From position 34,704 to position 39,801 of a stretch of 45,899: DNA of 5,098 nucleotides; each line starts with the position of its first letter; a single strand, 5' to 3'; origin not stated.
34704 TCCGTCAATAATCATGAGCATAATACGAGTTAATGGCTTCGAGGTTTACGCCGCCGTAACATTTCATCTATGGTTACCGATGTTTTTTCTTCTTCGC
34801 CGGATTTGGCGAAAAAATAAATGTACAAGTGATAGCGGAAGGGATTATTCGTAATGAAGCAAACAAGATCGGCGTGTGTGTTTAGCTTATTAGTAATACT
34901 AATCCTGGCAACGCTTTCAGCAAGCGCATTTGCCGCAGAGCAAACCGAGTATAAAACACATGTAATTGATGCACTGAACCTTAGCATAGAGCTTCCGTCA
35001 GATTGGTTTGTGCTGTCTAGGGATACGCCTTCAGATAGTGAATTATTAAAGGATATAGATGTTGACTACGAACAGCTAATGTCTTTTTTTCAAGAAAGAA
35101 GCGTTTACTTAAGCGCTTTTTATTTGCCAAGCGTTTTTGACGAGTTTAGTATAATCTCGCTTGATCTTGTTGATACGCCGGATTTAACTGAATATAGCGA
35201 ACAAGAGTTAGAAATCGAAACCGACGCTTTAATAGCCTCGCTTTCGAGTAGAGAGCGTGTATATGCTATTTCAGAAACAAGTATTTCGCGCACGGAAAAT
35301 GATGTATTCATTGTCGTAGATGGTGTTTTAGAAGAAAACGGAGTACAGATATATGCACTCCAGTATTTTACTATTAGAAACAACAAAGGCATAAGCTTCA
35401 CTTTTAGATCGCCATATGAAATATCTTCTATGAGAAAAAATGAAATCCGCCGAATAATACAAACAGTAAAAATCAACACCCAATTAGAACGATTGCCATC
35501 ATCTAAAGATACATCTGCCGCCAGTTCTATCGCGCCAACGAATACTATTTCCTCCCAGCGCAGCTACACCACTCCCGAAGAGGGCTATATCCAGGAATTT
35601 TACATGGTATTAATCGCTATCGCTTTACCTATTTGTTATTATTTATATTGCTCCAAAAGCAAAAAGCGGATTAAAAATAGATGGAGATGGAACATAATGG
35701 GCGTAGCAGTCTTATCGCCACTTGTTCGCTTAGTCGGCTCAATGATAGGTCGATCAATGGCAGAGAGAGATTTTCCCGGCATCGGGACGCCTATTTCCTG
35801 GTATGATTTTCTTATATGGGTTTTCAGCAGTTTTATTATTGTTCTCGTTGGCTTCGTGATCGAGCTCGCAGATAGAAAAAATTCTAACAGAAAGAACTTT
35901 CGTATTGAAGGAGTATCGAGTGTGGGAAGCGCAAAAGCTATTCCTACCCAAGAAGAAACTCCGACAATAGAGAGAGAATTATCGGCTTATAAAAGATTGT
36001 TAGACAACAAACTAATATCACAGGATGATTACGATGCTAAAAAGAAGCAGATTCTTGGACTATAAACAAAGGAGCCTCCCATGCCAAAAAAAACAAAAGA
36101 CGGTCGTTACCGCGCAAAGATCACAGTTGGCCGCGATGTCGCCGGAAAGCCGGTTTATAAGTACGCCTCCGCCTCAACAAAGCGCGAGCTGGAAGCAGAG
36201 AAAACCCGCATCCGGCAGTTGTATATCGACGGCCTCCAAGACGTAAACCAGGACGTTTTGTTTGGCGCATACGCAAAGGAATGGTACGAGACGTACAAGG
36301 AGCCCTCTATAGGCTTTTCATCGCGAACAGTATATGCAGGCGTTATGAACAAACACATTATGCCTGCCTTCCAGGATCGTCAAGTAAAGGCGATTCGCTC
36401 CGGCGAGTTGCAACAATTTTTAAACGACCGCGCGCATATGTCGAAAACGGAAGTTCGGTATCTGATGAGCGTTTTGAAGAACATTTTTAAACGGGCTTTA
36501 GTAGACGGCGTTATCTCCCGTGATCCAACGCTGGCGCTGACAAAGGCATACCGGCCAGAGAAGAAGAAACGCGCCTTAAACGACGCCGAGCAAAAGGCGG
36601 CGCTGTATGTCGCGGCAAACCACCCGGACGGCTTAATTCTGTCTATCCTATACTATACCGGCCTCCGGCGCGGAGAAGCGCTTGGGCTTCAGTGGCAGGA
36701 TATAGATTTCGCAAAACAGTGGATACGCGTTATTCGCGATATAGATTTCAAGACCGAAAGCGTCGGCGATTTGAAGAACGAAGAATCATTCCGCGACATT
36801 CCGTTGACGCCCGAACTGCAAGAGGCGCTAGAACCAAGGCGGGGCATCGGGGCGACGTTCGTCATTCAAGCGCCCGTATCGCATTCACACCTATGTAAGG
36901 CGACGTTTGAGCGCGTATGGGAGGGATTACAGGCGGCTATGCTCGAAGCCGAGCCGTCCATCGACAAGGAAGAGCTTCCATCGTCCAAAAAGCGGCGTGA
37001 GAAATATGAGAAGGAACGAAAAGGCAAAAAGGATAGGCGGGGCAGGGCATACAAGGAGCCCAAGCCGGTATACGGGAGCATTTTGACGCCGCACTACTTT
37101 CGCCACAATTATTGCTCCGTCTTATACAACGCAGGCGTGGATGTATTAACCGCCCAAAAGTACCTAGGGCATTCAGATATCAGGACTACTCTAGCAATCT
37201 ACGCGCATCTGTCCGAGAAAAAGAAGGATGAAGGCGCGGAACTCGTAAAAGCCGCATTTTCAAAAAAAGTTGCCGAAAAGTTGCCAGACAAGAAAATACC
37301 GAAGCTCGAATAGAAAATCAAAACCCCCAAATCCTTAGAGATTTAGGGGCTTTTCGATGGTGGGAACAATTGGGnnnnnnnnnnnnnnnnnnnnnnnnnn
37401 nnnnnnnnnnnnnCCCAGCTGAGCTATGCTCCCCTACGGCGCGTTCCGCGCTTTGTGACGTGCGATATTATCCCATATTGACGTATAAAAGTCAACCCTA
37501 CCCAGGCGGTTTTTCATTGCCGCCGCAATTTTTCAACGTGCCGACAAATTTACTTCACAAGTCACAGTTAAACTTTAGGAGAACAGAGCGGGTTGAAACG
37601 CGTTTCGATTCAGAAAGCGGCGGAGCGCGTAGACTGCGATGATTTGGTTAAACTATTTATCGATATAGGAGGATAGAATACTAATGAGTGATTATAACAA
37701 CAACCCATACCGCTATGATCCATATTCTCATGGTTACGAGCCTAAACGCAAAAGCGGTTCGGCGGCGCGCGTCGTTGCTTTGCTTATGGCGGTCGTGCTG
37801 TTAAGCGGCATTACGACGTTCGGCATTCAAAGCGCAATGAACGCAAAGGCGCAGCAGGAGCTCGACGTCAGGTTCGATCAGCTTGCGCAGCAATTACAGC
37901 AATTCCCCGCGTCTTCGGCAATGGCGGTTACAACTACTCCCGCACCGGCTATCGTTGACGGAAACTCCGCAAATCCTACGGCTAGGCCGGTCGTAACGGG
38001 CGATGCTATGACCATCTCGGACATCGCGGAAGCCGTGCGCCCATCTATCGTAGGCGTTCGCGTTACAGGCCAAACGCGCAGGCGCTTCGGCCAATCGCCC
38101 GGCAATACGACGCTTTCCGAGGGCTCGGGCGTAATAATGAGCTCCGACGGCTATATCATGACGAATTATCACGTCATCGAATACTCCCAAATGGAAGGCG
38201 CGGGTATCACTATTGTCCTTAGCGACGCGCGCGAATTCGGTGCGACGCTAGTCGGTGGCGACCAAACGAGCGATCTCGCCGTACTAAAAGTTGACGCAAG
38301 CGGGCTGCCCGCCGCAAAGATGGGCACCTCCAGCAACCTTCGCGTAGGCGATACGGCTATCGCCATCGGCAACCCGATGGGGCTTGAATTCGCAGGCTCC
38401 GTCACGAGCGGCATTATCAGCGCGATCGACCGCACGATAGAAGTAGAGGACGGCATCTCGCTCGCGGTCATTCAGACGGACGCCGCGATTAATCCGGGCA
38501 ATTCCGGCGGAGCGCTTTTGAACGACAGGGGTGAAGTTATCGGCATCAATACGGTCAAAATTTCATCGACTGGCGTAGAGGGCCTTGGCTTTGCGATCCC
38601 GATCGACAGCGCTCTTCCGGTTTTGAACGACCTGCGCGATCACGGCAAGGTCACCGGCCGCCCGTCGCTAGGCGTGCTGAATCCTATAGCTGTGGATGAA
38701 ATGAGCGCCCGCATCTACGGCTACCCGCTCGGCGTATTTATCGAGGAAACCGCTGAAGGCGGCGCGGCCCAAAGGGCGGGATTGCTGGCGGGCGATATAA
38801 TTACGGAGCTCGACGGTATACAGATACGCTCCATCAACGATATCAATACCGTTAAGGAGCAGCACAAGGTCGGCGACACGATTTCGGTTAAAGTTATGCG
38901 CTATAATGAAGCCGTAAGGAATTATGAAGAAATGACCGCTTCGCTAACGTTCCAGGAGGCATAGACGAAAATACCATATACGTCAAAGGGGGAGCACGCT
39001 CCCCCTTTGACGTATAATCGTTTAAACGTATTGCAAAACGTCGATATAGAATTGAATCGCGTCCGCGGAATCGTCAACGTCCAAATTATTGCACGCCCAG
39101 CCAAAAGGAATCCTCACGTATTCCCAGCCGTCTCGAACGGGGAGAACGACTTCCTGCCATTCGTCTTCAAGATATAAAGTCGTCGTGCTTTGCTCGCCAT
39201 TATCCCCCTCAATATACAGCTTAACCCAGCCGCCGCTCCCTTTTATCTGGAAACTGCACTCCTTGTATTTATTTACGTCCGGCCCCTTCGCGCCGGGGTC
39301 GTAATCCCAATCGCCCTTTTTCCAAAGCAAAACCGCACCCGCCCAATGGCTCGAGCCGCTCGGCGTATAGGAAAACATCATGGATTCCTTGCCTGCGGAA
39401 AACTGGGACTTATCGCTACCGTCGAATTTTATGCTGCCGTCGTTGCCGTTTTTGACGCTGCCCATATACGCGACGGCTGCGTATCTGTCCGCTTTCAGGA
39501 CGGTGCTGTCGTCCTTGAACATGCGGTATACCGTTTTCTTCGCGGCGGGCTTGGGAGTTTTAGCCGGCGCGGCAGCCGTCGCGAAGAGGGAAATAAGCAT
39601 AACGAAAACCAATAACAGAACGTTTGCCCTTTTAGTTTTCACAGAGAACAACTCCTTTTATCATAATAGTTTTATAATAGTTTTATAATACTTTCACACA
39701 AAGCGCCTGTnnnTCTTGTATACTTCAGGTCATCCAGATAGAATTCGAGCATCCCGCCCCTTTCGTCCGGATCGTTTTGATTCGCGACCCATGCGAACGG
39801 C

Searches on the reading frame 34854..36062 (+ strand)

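Call 12: search_protein_families(library=pfam, proteins=[window:34854-36062:+], max_evalue=0.01)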
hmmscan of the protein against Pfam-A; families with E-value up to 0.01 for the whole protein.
window:34854-36062:+ (403 aa): 1 family
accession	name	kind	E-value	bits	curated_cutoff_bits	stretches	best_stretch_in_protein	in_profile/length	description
PF09851.14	SHOCT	-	4.8e-05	23.4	27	1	375-401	2-28/28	Short C-terminal domain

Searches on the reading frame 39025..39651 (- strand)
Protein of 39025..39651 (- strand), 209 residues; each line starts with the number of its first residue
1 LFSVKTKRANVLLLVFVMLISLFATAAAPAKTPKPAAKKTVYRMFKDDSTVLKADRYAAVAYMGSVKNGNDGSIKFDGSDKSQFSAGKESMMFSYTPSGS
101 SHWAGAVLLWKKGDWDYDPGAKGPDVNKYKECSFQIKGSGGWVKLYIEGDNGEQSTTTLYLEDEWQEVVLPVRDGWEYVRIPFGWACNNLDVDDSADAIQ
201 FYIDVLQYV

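Call 12: search_protein_families(library=pfam, proteins=[window:39025-39651:-], max_evalue=0.01)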
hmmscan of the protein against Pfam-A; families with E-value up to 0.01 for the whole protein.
window:39025-39651:- (209 aa): 2 families
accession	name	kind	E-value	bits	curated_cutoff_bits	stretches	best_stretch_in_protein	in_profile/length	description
PF03425.19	CBM_11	-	0.0016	18.9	27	1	29-186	2-135/182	Carbohydrate binding domain (family 11)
PF06451.17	Moricin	-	0.0082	16.3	27.6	0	12-39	4-33/62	Moricin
